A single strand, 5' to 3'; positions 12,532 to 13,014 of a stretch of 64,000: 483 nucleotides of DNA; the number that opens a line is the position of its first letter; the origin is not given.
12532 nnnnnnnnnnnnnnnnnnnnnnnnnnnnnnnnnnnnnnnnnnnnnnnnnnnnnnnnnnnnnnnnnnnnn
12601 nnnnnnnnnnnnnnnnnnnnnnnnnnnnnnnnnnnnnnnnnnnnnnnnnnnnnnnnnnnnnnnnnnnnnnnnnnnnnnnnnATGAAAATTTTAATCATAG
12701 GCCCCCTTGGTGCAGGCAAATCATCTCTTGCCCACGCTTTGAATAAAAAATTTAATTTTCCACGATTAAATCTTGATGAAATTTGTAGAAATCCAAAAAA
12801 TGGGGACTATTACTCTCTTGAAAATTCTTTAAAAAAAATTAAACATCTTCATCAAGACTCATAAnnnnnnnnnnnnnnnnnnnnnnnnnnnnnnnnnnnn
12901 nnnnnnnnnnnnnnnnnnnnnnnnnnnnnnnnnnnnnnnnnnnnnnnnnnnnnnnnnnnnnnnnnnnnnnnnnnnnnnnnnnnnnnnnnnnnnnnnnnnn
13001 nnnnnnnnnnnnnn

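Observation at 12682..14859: Three-gene islet next to the tRNA: frameshifted P-loop kinase, ACT-less prephenate-dehydratase domain, divergent RlmN/Cfr-like radical SAM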

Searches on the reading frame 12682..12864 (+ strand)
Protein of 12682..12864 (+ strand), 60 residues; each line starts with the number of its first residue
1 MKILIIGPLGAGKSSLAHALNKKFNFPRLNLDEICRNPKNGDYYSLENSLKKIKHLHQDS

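Call 4: search_protein_families(library=pfam, proteins=[window:12682-12864:+], max_evalue=0.01)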
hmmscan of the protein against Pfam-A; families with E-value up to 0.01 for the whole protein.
window:12682-12864:+ (60 aa): 8 families
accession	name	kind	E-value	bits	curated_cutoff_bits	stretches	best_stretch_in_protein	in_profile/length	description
PF13671.12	AAA_33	-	7.2e-05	23.6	27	1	3-40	2-39/143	AAA domain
PF13238.12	AAA_18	-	0.00013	22.9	29.4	1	3-38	1-35/128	AAA domain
PF13521.12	AAA_28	-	0.00036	21.2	27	1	2-37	1-34/164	AAA domain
PF00004.35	AAA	-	0.00081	20.3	21.2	1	3-45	1-38/131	ATPase family associated with various cellular activities (AAA)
PF05673.19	DUF815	-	0.0036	16.9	23.8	1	2-37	55-90/249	Protein of unknown function (DUF815)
PF02224.24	Cytidylate_kin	-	0.0045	17.2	26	1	4-36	2-34/211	Cytidylate kinase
PF00005.33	ABC_tran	-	0.0046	18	25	1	3-59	14-67/137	ABC transporter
PF01712.25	dNK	-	0.009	16.2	27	1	3-30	1-28/203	Deoxynucleoside kinase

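Call 5: search_protein_families(library=ncbifam, proteins=[window:12682-12864:+], max_evalue=0.01)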
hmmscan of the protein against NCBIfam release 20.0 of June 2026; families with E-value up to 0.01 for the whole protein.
window:12682-12864:+ (60 aa): 16 families
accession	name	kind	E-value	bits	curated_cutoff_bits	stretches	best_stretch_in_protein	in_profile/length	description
NF005576.0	PRK07261.1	equivalog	5e-07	29.6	224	1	1-54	1-53/171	DNA topology modulation protein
NF005994.0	PRK08118.1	equivalog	1.6e-05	25.1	215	1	2-38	3-39/172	DNA topology modulation protein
NF004861.0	PRK06217.1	equivalog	7.8e-05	22.1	203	1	1-59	2-60/183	hypothetical protein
NF001381.0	PRK00279.1-3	equivalog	0.00044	20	187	1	1-38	1-38/188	adenylate kinase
NF001380.0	PRK00279.1-2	equivalog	0.00059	19.3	251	1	1-37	1-37/216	adenylate kinase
NF038208.1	garosamine_AAA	equivalog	0.00065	19.4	170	1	1-25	1-25/167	Gar/GrdA family gentamicin resistance ATP-binding protein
NF011101.0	PRK14528.1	equivalog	0.0015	18.2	195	1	2-40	3-42/187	adenylate kinase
NF003230.0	PRK04195.1-6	equivalog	0.0015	17.3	441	1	3-32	42-71/494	replication factor C large subunit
NF001379.0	PRK00279.1-1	equivalog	0.0028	17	268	1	1-37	1-37/216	adenylate kinase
NF003456.0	PRK05057.1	equivalog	0.0029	17.5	195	1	2-33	6-37/173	shikimate kinase AroK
TIGR00152.1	TIGR00152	equivalog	0.0039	17.1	65.55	1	5-37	4-36/188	dephospho-CoA kinase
TIGR00017.1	cmk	equivalog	0.0039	16.9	135.55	1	1-31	3-33/217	(d)CMP kinase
NF040667.1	hom_kin_desulfo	exception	0.0044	16.9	197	1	3-35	3-35/163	homoserine kinase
TIGR01351.1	adk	subfamily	0.0071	16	168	1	2-37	1-36/212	adenylate kinase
TIGR00382.1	clpX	equivalog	0.0092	15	370.75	1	2-27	119-144/414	ATP-dependent protease ATP-binding subunit ClpX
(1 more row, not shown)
